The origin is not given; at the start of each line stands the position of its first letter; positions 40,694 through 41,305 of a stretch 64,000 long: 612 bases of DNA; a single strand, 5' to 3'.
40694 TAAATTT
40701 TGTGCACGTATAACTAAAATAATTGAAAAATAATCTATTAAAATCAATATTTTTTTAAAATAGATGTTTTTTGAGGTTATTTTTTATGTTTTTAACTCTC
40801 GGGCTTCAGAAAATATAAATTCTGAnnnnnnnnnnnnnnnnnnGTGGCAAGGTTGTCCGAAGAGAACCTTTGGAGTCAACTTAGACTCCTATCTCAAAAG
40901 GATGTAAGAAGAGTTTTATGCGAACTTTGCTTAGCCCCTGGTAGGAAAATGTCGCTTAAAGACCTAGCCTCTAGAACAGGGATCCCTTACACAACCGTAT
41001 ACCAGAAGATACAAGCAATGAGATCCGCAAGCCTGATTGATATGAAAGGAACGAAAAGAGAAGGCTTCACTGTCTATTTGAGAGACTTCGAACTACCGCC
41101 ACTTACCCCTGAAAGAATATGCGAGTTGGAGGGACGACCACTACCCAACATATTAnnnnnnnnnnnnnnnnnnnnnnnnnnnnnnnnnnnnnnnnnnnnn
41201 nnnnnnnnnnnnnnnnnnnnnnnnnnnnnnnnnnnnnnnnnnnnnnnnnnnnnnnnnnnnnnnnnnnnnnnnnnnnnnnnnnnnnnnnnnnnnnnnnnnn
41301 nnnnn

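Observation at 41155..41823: Thymidylate-synthase-fold protein with the nucleophilic Cys replaced by Arg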

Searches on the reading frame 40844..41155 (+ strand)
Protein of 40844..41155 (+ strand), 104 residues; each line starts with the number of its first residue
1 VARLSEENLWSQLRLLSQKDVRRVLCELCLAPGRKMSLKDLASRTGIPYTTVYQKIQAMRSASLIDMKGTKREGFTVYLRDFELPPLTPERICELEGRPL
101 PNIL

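Call 3: search_protein_families(library=pfam, proteins=[window:40844-41155:+], max_evalue=1)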
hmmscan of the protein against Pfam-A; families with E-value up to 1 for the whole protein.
window:40844-41155:+ (104 aa): 17 families
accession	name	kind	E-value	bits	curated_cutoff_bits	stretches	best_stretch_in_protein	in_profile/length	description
PF12840.13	HTH_20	-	2.9e-07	30.8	27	1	20-66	4-49/51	Helix-turn-helix domain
PF13545.12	HTH_Crp_2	-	0.0008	19.8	27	1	23-71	5-57/70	Crp-like helix-turn-helix domain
PF09339.16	HTH_IclR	-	0.0011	19.1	22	1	29-59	11-42/52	IclR helix-turn-helix domain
PF02082.26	Rrf2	-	0.0024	18.5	30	1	23-67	10-55/132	Iron-dependent Transcriptional regulator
PF01978.25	TrmB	-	0.0029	17.9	25.6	1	35-68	22-55/68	Sugar-specific transcriptional regulator TrmB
PF13443.12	HTH_26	-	0.0047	17.6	22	1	34-57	9-32/63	Cro/C1-type HTH DNA-binding domain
PF13412.12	HTH_24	-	0.01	15.8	21.9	1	22-65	6-47/48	Winged helix-turn-helix DNA-binding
PF25212.1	HVO_A0114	-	0.011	16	27.6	1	33-73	34-74/84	HVO_A0114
PF16221.11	HTH_47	-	0.017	15.1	27.1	1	18-66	30-77/78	winged helix-turn-helix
PF08279.18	HTH_11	-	0.024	15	25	1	33-72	14-51/55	HTH domain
PF12802.13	MarR_2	-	0.031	14.9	27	1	23-65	9-50/61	MarR family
PF08281.18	Sigma70_r4_2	-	0.036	14.1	25.7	1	36-57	27-48/54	Sigma-70, region 4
PF13463.12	HTH_27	-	0.043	14.5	22.2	1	30-74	12-60/68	Winged helix DNA-binding domain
PF04967.18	HTH_10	-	0.063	13.5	23.1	1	34-58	22-46/53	HTH DNA binding domain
PF13384.12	HTH_23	-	0.091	13.1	24.6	1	35-54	17-36/50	Homeodomain-like domain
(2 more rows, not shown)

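Call 5: search_protein_families(library=ncbifam, proteins=[window:40844-41155:+], max_evalue=1)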
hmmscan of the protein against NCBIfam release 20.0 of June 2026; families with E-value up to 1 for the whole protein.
window:40844-41155:+ (104 aa): 10 families
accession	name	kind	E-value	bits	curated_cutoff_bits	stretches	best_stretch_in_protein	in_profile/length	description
TIGR01884.1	cas_HTH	subfamily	0.00061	19.2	60.2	1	23-74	146-195/202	CRISPR-associated CARF protein Csa3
NF033788.1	HTH_metalloreg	subfamily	0.00063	19.5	55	1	13-78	5-65/77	metalloregulator ArsR/SmtB family transcription factor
NF008848.0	PRK11886.1-3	equivalog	0.0056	15.8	362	1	29-76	9-56/319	bifunctional biotin--[acetyl-CoA-carboxylase] ligase/biotin operon repressor BirA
NF041413.1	ArsR_Rv2640c_fam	equivalog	0.041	14.3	155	1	23-80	46-100/118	Rv2640c family ArsR-like transcriptional regulator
NF011671.1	PRK15090.1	equivalog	0.055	12.7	275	1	29-85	22-77/256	DNA-binding transcriptional regulator KdgR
TIGR03338.1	phnR_burk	equivalog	0.066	12.8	271.5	1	12-68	11-67/212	phosphonate utilization associated transcriptional regulator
TIGR01764.1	excise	domain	0.079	13.3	28.8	1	36-60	2-26/49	excisionase family DNA-binding protein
NF045644.1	TransRegBhcR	equivalog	0.15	11.3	350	1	29-70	34-75/267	HTH-type transcriptional regulator BhcR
NF053730.1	TransRegRv1152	equivalog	0.16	11.9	170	1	6-70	14-75/120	Rv1152 family transcriptional regulator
NF040851.1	tran_reg_TrmB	equivalog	0.16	11.1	600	1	38-65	35-62/338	HTH-type sugar-sensing transcriptional regulator TrmB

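Call 41: search_protein_families(library=phrogs, proteins=[window:40844-41155:+], max_evalue=0.01)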
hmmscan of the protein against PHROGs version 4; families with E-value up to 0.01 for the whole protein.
window:40844-41155:+ (104 aa): 1 family
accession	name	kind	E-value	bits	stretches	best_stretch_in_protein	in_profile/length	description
phrog_26445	-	unknown function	0.00016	23.1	1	34-71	16-53/101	-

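Call 47: search_protein_families(library=padloc, proteins=[window:40844-41155:+], max_evalue=0.01)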
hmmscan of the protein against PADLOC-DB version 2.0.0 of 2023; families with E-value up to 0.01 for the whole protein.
window:40844-41155:+ (104 aa): 11 families
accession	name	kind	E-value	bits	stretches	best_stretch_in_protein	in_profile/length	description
PDLC01438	Csa3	-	4.9e-06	24.8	1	9-84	138-201/305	"CAS-I,CAS-II,CAS-III,CAS-IV,CAS-V,CAS-VI; associated_signaling"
PDLC04370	PDC-M05A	-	1.9e-05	22.6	1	22-81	18-73/194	-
PDLC01858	CARF3--CARF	-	9.4e-05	20.4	1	19-69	144-191/204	-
PDLC04133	mad1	-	0.00019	19.7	1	33-58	3-28/60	mads_1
PDLC01457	WYL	-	0.0002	19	1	29-89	12-70/229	"CAS-I,CAS-II,CAS-III,CAS-IV,CAS-V,CAS-VI; associated_signaling"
PDLC01848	CARF3--CARF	-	0.00022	19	1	18-69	136-183/197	-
PDLC04368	PDC-M05A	-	0.00048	18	1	15-69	9-63/201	-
PDLC01434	CasR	-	0.00092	17.1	1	23-73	132-178/191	"CAS-I,CAS-II,CAS-III,CAS-IV,CAS-V,CAS-VI; associated_signaling"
PDLC01720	Csa3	-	0.0012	17.3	1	22-91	28-92/118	Csa3_1_CAS-I-II-III-IV-V-VI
PDLC01268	CasR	-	0.0014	16.7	1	23-72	128-172/179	"CAS-I,CAS-II,CAS-III,CAS-IV,CAS-V,CAS-VI; associated_signaling"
PDLC01857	CARF3--CARF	-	0.0047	14.6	1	33-75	141-183/201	-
